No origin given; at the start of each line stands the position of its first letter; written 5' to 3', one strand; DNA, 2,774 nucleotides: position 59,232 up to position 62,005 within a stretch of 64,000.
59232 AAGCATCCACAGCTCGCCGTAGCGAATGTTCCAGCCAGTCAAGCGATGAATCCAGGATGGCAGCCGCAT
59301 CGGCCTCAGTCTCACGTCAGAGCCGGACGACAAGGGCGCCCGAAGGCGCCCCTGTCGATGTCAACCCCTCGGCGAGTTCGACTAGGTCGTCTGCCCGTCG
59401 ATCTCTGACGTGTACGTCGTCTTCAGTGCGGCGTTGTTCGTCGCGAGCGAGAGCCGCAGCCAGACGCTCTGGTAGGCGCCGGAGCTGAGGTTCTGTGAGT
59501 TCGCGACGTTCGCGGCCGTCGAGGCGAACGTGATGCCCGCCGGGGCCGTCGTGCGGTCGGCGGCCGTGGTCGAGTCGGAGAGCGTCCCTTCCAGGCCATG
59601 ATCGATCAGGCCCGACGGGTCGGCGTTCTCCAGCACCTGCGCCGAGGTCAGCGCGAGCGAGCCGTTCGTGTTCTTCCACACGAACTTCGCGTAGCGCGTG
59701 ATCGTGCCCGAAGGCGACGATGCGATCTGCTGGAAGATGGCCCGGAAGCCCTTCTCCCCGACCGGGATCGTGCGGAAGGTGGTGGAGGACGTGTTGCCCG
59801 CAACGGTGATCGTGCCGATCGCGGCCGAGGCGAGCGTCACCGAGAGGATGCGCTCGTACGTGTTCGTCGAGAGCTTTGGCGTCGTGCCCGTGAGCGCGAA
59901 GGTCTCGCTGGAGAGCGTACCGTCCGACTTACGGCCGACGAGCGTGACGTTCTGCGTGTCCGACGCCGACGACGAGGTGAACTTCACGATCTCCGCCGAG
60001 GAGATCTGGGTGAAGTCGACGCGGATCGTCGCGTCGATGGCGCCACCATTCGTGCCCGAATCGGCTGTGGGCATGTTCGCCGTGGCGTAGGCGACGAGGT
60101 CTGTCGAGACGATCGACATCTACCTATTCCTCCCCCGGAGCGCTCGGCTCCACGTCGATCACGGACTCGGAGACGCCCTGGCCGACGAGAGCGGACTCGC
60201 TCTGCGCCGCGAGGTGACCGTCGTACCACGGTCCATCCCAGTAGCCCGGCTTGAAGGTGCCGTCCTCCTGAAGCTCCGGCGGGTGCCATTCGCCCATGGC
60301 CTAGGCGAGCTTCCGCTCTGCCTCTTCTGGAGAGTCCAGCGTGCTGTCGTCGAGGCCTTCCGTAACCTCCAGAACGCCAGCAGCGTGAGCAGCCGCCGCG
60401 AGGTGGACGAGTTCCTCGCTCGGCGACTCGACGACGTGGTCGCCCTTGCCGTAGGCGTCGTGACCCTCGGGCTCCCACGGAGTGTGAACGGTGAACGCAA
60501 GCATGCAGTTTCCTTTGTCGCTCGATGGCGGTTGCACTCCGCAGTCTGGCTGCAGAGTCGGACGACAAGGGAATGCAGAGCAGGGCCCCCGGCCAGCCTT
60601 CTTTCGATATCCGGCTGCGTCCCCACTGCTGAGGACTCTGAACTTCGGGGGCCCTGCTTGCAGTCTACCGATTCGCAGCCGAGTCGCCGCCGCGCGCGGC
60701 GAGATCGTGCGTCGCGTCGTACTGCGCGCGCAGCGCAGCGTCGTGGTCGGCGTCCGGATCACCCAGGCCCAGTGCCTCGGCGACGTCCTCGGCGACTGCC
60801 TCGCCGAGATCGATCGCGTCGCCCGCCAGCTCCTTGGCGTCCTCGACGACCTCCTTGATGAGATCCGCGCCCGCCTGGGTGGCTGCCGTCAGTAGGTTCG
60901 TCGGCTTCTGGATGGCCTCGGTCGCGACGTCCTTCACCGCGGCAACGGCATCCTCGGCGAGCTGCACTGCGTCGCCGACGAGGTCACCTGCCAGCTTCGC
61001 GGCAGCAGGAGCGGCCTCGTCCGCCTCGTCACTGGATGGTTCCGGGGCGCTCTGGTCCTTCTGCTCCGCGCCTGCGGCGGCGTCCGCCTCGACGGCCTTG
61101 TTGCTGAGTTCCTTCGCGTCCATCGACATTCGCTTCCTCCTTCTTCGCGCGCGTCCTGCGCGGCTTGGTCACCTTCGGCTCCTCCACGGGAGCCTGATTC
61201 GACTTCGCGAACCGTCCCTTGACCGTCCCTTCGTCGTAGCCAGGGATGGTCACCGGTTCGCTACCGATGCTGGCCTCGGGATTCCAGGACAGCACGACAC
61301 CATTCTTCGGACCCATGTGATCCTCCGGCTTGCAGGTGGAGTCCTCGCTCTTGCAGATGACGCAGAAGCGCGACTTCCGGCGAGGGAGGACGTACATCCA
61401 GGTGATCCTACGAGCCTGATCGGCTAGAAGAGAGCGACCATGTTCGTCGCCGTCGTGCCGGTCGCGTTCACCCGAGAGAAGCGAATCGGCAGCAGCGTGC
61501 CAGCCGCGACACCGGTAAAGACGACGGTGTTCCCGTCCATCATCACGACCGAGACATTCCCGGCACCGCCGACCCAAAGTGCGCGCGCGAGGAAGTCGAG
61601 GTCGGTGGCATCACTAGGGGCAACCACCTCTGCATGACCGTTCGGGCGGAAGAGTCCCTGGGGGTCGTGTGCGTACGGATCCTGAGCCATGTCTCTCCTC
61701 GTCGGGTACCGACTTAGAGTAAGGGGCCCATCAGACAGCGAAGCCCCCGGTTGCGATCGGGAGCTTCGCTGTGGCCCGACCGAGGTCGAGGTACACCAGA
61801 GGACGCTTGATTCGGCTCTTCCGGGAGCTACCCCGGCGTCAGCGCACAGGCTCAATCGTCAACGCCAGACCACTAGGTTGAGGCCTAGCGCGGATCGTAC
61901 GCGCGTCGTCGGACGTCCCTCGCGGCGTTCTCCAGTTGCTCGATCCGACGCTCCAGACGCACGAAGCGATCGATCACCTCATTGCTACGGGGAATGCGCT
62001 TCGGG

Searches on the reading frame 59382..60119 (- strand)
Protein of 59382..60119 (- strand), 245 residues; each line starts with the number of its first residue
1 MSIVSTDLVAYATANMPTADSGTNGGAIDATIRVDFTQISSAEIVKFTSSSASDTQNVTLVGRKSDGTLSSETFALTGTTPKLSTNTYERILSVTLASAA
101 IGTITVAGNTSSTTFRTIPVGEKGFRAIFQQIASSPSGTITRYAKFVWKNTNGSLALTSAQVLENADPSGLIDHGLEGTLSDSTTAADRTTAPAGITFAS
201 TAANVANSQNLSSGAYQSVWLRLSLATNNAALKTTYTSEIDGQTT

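Call 6: search_protein_families(library=pfam, proteins=[window:59382-60119:-], max_evalue=0.01)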
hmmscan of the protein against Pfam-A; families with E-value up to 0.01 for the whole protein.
window:59382-60119:- (245 aa): 0 families

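Call 7: search_protein_families(library=phrogs, proteins=[window:59382-60119:-], max_evalue=0.01)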
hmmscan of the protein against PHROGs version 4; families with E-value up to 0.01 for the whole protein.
window:59382-60119:- (245 aa): 0 families

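Call 29: search_protein_families(library=pfam, proteins=[window:59382-60119:-], max_evalue=10)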
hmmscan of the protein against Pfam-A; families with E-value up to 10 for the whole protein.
window:59382-60119:- (245 aa): 0 families

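Call 30: search_protein_families(library=phrogs, proteins=[window:59382-60119:-], max_evalue=10)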
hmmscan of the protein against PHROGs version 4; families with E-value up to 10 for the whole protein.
window:59382-60119:- (245 aa): 1 family
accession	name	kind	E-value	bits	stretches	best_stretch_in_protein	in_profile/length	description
phrog_34360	-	unknown function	0.031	14.2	1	43-110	190-254/433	-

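Call 32: search_dna_similar(query=window:59382-60119:-, collection=phages, mode=protein, max_evalue=1, max_rows=30)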
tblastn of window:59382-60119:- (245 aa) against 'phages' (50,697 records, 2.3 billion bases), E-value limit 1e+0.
No match.

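Call 34: find_related_loci(query=A1, collection=viral_contigs, flank=10000)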
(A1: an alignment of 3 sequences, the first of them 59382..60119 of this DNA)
Query A1 (245 aa) in viral_contigs; peptide patterns used: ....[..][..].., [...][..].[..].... (x = any residue, [..] = any of these).
35 stretches matched a pattern; 6 encode a relative of the query (tblastn E <= 1e-3); 6 distinct loci.
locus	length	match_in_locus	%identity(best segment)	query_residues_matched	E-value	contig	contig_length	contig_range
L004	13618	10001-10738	56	1-245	9e-83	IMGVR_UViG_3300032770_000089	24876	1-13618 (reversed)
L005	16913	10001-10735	44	1-245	4e-48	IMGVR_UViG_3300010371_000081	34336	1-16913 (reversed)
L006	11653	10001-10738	40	1-236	3e-45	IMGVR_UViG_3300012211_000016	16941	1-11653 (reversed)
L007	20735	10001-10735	38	1-244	2e-41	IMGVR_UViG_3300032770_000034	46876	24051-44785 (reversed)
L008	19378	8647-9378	42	1-244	4e-41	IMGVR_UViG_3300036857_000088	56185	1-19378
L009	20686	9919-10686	42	1-244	2e-52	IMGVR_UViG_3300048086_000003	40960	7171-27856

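Call 38: find_homologous_proteins(query=A1)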
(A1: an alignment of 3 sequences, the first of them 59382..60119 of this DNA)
Query A1 (3 sequences) (245 aa, profile of the alignment): 753 proteins with E <= 0.001 among 8000 candidates; the best 120 are listed.
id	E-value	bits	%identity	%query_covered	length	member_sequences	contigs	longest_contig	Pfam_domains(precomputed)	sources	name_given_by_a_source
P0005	4.0e-134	464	93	100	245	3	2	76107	-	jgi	jgi:hypothetical protein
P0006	2.9e-127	441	91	100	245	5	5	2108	-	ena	-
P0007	3.4e-122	424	89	100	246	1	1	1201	-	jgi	jgi:hypothetical protein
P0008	9.1e-118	410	40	100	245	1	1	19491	-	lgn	-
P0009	3.5e-99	349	70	100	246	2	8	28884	-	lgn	-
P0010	1.7e-98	347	42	100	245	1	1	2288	-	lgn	-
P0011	1.7e-93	330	38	100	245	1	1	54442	-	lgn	-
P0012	2.2e-93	330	67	100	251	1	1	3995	-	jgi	jgi:hypothetical protein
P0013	3.0e-93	330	63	100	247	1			-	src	-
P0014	8.8e-93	328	39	100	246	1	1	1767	-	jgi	jgi:hypothetical protein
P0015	1.1e-91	325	61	100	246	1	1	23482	-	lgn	-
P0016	1.7e-90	321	63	100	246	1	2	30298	-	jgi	jgi:hypothetical protein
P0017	5.4e-90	319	63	100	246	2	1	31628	-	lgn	-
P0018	1.5e-89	318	62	100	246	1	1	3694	-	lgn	-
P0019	2.6e-89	317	61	100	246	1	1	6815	-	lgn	-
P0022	7.9e-87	309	46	100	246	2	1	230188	-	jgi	jgi:hypothetical protein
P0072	1.9e-78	281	55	100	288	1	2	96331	-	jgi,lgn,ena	-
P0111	5.9e-74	266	47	100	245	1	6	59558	-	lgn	-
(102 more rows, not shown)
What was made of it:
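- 59382..60119 (-): Conserved 245-aa partner protein with two beta-sandwich domains. It is the upstream member of the cassette. More than 753 relatives, all unnamed (call 38).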

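Call 46: predict_structure(alignment_id=A2)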
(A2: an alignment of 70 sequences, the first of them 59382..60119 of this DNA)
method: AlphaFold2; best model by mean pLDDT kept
length: 245 residues; sequences in the alignment: 70
mean_pLDDT: 94.6   pTM: 0.89
mean pLDDT of the five models: 94.6, 94.2, 94.0, 92.9, 92.6
residues with pLDDT >= 90: 218; 70-90: 27; 50-70: 0; < 50: 0
segments of 3 or more residues with pLDDT < 50: none
pLDDT, mean of each block of 10 residues (from residue 1): 91 95 96 93 96 98 93 97 96 97 96 95 96 92 97 95 92 96 96 94 95 97 94 87 88
secondary structure, 60 per line:
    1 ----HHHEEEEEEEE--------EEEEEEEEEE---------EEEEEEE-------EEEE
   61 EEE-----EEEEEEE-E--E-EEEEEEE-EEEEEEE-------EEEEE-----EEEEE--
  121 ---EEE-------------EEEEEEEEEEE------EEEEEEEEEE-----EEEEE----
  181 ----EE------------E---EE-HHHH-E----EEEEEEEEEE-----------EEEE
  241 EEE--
elements in order: E8-15 E24-33 E43-49 E57-63 E69-75 E82-88 E90-96 E104-108 E114-118 E124-126 E140-150 E157-166 E172-176 H206-209 E216-225 E237-243
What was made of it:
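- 59382..60119 (-): AF2 pLDDT 94.6 (call 46).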

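Call 69: find_encoding_contigs(protein=P0072, flank=10000, max_places=1)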
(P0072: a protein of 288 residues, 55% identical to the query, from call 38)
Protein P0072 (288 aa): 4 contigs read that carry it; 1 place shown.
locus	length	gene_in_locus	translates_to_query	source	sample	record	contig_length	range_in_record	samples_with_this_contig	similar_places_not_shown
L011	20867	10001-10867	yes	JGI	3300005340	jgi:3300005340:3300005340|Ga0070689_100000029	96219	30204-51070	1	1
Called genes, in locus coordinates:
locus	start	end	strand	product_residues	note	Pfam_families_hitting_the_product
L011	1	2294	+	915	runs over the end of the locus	-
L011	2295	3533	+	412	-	PF19347:DUF5925, PF00004:AAA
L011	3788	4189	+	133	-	-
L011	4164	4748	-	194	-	PF00075:RNase_H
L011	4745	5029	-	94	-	-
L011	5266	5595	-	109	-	-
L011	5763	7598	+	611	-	-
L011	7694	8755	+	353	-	-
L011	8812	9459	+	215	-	-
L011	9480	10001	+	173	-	-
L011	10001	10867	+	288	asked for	-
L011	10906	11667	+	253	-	PF07460:NUMOD3 (faint)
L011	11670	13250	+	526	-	-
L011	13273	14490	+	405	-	-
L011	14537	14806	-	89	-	-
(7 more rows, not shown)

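Call 84: fold_search(model_id=the predicted structure, library=viral)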
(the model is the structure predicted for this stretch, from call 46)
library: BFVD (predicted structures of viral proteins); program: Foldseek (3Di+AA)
matches with E <= 10: 1035; with E <= 0.001: 6
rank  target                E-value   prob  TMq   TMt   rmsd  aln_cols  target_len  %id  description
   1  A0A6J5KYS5            2.3e-07  1.00  0.38  0.27  12.5       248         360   18  Uncharacterized protein [uncultured Caudovirales phage]
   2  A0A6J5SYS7            3.4e-07  1.00  0.38  0.26  13.6       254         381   13  Uncharacterized protein [uncultured Caudovirales phage]
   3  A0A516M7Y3            1.1e-06  1.00  0.37  0.29  14.4       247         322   14  (no name in the UniProt tables at hand)
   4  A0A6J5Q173            1.6e-05  1.00  0.35  0.19  13.1       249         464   20  Uncharacterized protein [uncultured Caudovirales phage]
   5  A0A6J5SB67            5.4e-04  0.97  0.21  0.19  16.5       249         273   12  Uncharacterized protein [uncultured Caudovirales phage]
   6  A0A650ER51            9.9e-04  0.99  0.33  0.25  15.0       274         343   11  (no name in the UniProt tables at hand)
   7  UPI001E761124         1.3e-03  0.99  0.31  0.20  17.0       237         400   13  (no name look-up for this kind of identifier)
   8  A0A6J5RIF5            1.3e-03  0.97  0.25  0.30  15.3       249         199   15  Uncharacterized protein [uncultured Caudovirales phage]
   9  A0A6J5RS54            1.9e-03  0.91  0.26  0.06  20.1       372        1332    8  Dockerin domain-containing protein [uncultured Caudovirales phage]
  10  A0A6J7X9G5            1.9e-03  0.84  0.22  0.23  17.8       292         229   12  Uncharacterized protein [uncultured Caudovirales phage]
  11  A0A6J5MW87            2.5e-03  0.96  0.24  0.27  18.1       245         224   17  Uncharacterized protein [uncultured Caudovirales phage]
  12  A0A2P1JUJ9            2.5e-03  0.35  0.16  0.06  23.4       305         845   14  Fibronectin type-III domain-containing protein [Bacillus phage Anath]
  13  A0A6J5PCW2            3.0e-03  0.97  0.27  0.25  17.5       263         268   12  Uncharacterized protein [uncultured Caudovirales phage]
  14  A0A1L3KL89            3.4e-03  0.35  0.18  0.10  20.4       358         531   13  (no name in the UniProt tables at hand)
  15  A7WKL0                5.9e-03  0.33  0.17  0.15  19.1       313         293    9  Uncharacterized protein [Betalipothrixvirus pozzuoliense]
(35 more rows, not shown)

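Call 87: search_protein_families(library=phrogs, proteins=[L007:14498-15985:+, L007:16001-16447:+, L007:6437-7411:+, L007:5675-6358:+, L007:11487-12173:+, L007:12215-12991:+, L009:825-1718:+, L009:14505-16685:+, L009:12334-13020:+, L009:8218-9909:+], max_evalue=0.001)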
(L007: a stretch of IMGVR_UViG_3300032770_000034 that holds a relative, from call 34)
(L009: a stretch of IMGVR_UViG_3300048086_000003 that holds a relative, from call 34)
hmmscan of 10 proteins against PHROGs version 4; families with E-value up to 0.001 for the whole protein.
L007:14498-15985:+ (495 aa): 2 families
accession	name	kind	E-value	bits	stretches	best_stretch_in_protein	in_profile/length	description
phrog_290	-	tail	2.6e-48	166.3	1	1-484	13-322/411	minor tail protein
phrog_18978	-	unknown function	1.5e-05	26.3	1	3-89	3-88/108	-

L007:16001-16447:+ (148 aa): 2 families
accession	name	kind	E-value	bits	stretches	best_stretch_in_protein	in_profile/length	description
phrog_313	-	tail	3.7e-15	57.2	1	15-139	23-149/258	Tail assembly chaperone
phrog_8233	-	tail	9.9e-09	36.1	1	42-130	45-132/271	tail assembly chaperone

L007:6437-7411:+ (324 aa): 3 families
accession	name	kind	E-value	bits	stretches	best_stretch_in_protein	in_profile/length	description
phrog_1005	-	head and packaging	3e-81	274.1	1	17-324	8-314/315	major head protein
phrog_29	-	head and packaging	1.4e-09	38.6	1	149-222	184-259/439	major head protein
phrog_1650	-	head and packaging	1.5e-06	28.7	1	150-224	154-231/300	major head protein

L007:5675-6358:+ (227 aa): 1 family
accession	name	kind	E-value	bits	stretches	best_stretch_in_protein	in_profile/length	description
phrog_673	-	head and packaging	1.3e-20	75.5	1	1-184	13-188/260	head scaffolding protein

L007:11487-12173:+ (228 aa): 0 families

L007:12215-12991:+ (258 aa): 0 families

L009:825-1718:+ (297 aa): 3 families
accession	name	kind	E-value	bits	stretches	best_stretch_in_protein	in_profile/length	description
phrog_133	-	head and packaging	6.7e-12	45.8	1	6-296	381-665/668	head maturation protease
phrog_4523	-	head and packaging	2.9e-10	40.5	1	8-295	361-640/644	major head and protease protein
phrog_371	-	head and packaging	3.1e-10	40.8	1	82-297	79-232/303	major head protein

L009:14505-16685:+ (726 aa): 1 family
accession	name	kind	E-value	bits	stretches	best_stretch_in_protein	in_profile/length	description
phrog_3287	-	head and packaging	4.2e-14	53.3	1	295-575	102-352/524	virion structural protein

L009:12334-13020:+ (228 aa): 2 families
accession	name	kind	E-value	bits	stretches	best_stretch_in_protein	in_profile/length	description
phrog_399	-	head and packaging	1.2e-08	35.9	1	22-197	25-208/220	structural protein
phrog_10775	-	tail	6e-06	27.1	1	24-197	84-225/237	tail protein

L009:8218-9909:+ (563 aa): 0 families

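Call 93: find_encoding_contigs(protein=P0022, flank=10000, max_places=1)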
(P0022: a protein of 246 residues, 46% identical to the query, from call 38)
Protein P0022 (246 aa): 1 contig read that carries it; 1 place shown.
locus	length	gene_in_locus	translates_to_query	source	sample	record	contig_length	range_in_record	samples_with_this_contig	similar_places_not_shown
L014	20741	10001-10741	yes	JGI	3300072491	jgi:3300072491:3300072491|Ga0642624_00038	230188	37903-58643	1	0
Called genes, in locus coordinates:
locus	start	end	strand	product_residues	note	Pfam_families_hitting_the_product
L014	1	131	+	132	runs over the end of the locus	PF26209:Phage_phiTE_241_C (weak)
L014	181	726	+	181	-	PF05838:Glyco_hydro_108, PF09374:PG_binding_3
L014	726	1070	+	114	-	-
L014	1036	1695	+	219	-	-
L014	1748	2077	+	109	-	-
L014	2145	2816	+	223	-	-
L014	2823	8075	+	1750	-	PF25059:FN3_DSCAM-DSCAML_C (faint), PF21910:GH85_C (faint), PF00041:fn3 (weak)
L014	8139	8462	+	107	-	-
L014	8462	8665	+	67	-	-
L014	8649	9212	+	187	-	-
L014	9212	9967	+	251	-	-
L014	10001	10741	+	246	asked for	-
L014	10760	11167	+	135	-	-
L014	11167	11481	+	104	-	-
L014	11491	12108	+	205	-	-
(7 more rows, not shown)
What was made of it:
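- It travels between backbones with different tails (calls 87, 93).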

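Call 94: find_encoding_contigs(protein=P0111, flank=10000, max_places=1)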
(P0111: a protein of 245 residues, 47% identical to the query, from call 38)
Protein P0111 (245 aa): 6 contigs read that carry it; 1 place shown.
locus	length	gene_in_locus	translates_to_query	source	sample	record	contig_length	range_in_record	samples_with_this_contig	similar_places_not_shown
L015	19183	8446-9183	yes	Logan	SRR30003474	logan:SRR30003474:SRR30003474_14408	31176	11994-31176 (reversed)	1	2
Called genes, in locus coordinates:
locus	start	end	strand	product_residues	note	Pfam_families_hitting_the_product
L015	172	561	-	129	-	-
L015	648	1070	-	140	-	-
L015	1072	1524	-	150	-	PF00692:dUTPase, PF22769:DCD (weak)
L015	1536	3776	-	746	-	PF01612:DNA_pol_A_exo1, PF00476:DNA_pol_A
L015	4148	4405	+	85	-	PF13443:HTH_26 (weak), PF01381:HTH_3, PF12844:HTH_19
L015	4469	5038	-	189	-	-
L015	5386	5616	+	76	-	-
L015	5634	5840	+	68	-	-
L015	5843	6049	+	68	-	-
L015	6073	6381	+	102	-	-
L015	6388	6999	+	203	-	-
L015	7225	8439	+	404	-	PF03237:Terminase_6N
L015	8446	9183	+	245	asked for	-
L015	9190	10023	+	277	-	-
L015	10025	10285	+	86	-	-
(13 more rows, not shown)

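Call 102: find_related_loci(query=A1, collection=genome_contigs, flank=8000)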
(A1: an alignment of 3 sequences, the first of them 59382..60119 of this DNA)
Query A1 (245 aa) in genome_contigs; peptide patterns used: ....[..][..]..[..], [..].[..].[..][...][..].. (x = any residue, [..] = any of these).
109 stretches matched a pattern; 1 encode a relative of the query (tblastn E <= 1e-3); 1 distinct loci.
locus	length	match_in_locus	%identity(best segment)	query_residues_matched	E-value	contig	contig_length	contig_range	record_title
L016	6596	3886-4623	38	1-245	4e-44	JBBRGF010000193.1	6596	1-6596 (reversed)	MAG: Gemmatimonadales bacterium isolate Co_metawrap_2610 Cmw_2610_k141_3997903_length_6596_cov_5.0000, whole genome shot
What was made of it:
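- Tried and rejected: The scan of bacterial and archaeal genomes found a single MAG contig, so it gave no host clue (call 102).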

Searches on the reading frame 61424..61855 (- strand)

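Call 8: search_protein_families(library=phrogs, proteins=[window:61424-61855:-], max_evalue=0.01)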
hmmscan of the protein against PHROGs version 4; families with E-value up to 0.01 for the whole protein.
window:61424-61855:- (143 aa): 1 family
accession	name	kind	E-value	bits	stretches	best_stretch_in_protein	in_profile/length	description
phrog_12296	-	tail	9.7e-22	77.6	1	59-142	3-85/86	tail fiber protein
